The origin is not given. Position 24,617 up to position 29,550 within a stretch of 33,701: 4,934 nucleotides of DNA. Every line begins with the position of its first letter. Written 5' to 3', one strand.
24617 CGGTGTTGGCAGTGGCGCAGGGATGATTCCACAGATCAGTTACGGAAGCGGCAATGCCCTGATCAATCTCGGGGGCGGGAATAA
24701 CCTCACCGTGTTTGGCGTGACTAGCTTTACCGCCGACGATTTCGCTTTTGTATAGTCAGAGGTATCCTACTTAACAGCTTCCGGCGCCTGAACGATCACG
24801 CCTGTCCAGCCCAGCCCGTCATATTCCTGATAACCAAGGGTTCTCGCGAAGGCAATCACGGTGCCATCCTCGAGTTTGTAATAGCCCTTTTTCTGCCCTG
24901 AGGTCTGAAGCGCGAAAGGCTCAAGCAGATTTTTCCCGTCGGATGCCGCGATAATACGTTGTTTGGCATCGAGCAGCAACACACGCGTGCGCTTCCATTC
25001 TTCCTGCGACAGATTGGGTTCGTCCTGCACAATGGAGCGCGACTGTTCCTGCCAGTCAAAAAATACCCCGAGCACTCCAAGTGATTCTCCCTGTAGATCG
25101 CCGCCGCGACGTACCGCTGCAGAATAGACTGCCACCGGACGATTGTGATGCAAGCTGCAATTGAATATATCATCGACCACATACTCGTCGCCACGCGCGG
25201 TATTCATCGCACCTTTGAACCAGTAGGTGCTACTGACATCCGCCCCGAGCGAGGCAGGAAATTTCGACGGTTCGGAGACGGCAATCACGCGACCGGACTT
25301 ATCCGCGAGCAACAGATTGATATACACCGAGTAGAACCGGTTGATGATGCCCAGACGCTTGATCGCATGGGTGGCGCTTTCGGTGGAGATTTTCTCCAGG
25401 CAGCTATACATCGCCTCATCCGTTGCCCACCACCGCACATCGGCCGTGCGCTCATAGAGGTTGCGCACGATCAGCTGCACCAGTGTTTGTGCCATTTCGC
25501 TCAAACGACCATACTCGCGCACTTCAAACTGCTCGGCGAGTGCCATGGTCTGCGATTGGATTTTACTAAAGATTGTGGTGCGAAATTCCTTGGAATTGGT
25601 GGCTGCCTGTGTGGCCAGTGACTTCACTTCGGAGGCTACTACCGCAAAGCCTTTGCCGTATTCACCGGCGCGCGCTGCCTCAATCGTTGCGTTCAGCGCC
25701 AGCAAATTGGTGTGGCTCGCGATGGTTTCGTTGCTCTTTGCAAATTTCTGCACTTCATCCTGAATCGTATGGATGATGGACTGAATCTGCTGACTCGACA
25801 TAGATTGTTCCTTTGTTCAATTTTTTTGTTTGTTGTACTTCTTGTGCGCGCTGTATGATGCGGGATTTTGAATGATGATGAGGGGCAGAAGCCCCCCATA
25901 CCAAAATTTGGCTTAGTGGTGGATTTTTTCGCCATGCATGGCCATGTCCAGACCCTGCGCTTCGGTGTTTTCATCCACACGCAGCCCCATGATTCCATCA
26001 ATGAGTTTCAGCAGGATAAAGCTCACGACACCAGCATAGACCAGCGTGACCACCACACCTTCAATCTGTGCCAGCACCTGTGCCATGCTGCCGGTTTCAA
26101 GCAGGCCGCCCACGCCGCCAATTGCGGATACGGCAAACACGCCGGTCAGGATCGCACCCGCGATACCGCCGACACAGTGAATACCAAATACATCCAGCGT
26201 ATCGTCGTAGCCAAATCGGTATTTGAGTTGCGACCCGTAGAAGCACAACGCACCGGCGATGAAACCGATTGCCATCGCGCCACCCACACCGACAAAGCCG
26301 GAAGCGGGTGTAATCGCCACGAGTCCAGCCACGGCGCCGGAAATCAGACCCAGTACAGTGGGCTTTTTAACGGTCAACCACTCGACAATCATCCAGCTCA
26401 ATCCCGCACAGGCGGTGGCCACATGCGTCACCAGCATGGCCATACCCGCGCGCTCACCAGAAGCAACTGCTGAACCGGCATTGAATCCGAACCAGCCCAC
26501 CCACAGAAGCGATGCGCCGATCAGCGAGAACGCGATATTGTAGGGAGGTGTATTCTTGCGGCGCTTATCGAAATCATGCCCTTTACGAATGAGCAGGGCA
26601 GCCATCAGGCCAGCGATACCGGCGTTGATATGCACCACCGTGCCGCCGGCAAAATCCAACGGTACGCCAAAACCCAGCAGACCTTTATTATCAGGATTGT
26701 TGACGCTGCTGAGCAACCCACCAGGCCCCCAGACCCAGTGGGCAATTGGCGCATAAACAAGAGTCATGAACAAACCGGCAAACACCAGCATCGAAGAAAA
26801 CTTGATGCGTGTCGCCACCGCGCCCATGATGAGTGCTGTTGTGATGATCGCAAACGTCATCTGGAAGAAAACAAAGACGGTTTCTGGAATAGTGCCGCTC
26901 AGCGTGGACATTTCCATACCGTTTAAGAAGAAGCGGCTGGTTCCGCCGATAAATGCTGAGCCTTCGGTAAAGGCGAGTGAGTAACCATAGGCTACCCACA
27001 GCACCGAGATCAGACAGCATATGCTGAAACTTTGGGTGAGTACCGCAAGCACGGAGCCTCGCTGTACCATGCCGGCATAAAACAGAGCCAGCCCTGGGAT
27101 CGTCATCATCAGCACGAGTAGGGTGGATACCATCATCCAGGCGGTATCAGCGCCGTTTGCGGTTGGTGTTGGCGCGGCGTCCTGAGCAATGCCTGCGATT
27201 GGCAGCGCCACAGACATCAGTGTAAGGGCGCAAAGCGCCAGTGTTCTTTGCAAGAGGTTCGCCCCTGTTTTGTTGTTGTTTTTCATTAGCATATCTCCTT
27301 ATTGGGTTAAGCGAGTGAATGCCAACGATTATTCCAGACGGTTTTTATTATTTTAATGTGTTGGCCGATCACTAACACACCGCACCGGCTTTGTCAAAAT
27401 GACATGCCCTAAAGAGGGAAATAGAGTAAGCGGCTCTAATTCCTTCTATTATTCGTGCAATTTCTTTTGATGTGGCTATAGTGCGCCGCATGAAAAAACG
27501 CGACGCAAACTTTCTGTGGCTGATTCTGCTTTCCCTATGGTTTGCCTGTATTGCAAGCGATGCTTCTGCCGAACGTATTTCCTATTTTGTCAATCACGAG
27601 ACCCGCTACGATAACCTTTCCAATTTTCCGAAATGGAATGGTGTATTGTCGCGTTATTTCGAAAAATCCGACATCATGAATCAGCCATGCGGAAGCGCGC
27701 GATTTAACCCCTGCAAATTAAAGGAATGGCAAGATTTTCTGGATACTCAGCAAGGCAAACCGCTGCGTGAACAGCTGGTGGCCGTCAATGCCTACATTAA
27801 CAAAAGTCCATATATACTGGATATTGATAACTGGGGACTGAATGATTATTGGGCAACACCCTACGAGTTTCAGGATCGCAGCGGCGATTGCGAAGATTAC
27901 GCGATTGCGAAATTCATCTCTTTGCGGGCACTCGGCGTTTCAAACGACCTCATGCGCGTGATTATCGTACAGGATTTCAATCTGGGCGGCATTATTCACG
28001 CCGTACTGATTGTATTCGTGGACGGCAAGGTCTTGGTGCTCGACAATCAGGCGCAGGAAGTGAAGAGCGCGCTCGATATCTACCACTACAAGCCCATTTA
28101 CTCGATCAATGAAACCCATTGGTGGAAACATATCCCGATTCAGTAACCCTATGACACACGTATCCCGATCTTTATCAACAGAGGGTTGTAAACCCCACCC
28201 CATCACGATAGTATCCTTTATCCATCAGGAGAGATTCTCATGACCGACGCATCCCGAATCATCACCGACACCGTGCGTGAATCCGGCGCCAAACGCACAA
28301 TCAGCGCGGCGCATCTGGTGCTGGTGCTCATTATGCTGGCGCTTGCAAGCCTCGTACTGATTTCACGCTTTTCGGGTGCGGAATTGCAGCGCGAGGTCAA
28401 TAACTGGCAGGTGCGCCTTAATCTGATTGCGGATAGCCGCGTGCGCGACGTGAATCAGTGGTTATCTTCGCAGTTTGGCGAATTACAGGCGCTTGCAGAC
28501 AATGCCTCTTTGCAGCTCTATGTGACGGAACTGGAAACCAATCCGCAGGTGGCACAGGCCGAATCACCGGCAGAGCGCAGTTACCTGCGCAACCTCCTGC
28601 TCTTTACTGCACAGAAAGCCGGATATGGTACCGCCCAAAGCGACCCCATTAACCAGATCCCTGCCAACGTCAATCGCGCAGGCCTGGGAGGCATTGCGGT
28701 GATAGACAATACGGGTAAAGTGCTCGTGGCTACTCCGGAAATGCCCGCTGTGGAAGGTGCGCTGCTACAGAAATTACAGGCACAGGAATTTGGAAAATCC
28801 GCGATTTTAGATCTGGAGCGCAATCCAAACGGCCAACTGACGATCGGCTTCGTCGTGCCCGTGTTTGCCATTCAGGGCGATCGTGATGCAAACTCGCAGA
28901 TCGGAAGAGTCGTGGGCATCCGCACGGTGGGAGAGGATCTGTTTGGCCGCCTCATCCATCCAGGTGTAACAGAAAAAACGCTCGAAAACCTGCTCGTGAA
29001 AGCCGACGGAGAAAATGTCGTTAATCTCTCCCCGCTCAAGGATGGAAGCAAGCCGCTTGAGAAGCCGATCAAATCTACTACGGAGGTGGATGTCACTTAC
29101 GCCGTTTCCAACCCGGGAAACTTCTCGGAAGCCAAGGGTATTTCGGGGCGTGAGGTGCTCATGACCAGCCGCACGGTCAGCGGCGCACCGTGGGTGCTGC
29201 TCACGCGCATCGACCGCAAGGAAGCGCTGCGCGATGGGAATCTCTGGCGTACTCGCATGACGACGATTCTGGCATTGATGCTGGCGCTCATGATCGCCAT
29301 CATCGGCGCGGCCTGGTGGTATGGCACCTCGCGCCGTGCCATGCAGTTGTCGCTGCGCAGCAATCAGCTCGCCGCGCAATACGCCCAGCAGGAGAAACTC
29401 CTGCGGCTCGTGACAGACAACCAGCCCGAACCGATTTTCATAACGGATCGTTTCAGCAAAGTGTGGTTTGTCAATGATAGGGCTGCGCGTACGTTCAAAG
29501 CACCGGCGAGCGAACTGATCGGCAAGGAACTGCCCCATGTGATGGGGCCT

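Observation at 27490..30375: LapG-family periplasmic protease paired with a Cache-PAS membrane protein carrying a catalytically dead HD-GYP domain: candidate LapD-like switch on a different signalling module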

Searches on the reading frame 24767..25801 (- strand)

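Call 25: search_protein_families(library=pfam, proteins=[window:24767-25801:-], max_evalue=0.001)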
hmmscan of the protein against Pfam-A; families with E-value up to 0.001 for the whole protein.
window:24767-25801:- (344 aa): 2 families
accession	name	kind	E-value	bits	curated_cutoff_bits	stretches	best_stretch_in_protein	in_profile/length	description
PF00015.26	MCPsignal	-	2.7e-23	83.1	34.6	1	10-92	28-109/172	Methyl-accepting chemotaxis protein (MCP) signalling domain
PF02743.24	dCache_1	-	5.7e-06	26.5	45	1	99-249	25-151/240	Cache domain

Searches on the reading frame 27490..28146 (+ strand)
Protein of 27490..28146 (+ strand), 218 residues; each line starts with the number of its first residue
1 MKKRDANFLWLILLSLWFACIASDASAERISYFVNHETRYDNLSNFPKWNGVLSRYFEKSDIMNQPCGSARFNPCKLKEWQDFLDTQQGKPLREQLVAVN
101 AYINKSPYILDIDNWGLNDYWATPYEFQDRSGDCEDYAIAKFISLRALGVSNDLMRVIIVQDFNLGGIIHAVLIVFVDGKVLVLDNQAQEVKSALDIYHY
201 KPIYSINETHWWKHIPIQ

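Call 3: search_protein_families(library=pfam, proteins=[window:27490-28146:+], max_evalue=0.1)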
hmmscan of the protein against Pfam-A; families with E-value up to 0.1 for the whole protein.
window:27490-28146:+ (218 aa): 3 families
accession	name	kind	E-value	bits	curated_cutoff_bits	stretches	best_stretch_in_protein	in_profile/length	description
PF06035.17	Peptidase_C93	-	3.1e-18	66.5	27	1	75-215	22-157/162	Bacterial transglutaminase-like cysteine proteinase BTLCP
PF04473.18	DUF553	-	2.7e-06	27.3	20.5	1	118-191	47-118/140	Transglutaminase-like domain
PF01841.26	Transglut_core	-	0.00063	20.4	23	1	89-151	11-71/108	Transglutaminase-like superfamily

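Call 4: search_protein_families(library=ncbifam, proteins=[window:27490-28146:+], max_evalue=0.1)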
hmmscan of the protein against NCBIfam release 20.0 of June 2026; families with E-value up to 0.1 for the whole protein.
window:27490-28146:+ (218 aa): 2 families
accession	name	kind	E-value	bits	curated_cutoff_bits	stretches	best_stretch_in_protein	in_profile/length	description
NF045674.1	CystProtLapG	equivalog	6.2e-28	97.5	320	1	63-212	37-186/221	cysteine protease LapG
NF004476.0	PRK05813.1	equivalog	0.075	12.5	171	0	86-129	127-169/219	single-stranded DNA-binding protein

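Call 35: search_solved_structures(query=window:27490-28146:+, max_evalue=0.01, show_alignments=3)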
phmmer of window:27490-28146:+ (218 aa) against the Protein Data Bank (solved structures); distinct sequences matched with E-value up to 0.01: 2.
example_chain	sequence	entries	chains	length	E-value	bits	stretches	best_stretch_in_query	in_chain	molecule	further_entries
4u65_E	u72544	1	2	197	1.4e-22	83.7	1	75-208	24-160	Putative cystine protease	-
4fgo_A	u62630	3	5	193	2.1e-18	70.1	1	77-212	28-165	Periplasmic protein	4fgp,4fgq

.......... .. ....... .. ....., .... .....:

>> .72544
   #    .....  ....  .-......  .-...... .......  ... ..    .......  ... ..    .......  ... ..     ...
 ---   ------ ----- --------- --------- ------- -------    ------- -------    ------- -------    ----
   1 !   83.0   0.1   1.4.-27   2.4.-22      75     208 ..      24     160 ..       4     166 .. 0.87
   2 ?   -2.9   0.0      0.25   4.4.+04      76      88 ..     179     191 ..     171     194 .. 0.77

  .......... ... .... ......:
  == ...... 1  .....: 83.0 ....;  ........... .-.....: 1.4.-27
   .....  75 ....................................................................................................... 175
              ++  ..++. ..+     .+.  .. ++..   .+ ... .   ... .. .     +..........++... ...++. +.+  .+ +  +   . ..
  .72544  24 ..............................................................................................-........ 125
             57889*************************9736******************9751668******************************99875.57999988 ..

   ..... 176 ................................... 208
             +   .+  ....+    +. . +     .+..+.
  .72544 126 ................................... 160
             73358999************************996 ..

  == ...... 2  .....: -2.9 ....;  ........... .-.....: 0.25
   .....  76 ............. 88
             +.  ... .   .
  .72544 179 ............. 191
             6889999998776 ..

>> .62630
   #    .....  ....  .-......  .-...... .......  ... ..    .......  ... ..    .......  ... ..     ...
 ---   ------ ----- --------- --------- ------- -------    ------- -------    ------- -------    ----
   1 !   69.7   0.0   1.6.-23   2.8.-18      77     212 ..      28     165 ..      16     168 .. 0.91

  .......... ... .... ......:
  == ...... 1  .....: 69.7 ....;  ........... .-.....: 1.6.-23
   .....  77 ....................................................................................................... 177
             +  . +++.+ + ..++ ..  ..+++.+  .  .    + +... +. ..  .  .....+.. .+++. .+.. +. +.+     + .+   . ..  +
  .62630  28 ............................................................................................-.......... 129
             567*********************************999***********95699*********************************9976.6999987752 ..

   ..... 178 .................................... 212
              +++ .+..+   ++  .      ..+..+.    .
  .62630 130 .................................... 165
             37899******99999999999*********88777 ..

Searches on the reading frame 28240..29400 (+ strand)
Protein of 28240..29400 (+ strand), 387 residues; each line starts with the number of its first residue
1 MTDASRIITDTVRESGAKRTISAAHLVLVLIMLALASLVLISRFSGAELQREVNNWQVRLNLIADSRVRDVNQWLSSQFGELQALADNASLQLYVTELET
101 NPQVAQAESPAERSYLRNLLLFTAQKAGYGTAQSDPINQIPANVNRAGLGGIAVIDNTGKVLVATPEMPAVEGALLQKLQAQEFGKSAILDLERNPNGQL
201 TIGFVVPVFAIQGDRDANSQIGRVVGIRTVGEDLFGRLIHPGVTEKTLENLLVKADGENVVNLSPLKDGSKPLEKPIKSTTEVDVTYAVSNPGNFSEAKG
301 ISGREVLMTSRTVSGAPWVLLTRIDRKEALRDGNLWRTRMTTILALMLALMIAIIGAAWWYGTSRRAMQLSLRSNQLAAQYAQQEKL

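Call 34: search_solved_structures(query=window:28240-29400:+, max_evalue=10, show_alignments=2)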
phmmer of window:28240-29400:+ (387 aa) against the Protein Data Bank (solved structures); distinct sequences matched with E-value up to 10: 1.
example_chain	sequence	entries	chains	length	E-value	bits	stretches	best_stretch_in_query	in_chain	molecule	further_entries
5o98_A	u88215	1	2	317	0.4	13.1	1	60-115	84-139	Alcohol dehydrogenase 1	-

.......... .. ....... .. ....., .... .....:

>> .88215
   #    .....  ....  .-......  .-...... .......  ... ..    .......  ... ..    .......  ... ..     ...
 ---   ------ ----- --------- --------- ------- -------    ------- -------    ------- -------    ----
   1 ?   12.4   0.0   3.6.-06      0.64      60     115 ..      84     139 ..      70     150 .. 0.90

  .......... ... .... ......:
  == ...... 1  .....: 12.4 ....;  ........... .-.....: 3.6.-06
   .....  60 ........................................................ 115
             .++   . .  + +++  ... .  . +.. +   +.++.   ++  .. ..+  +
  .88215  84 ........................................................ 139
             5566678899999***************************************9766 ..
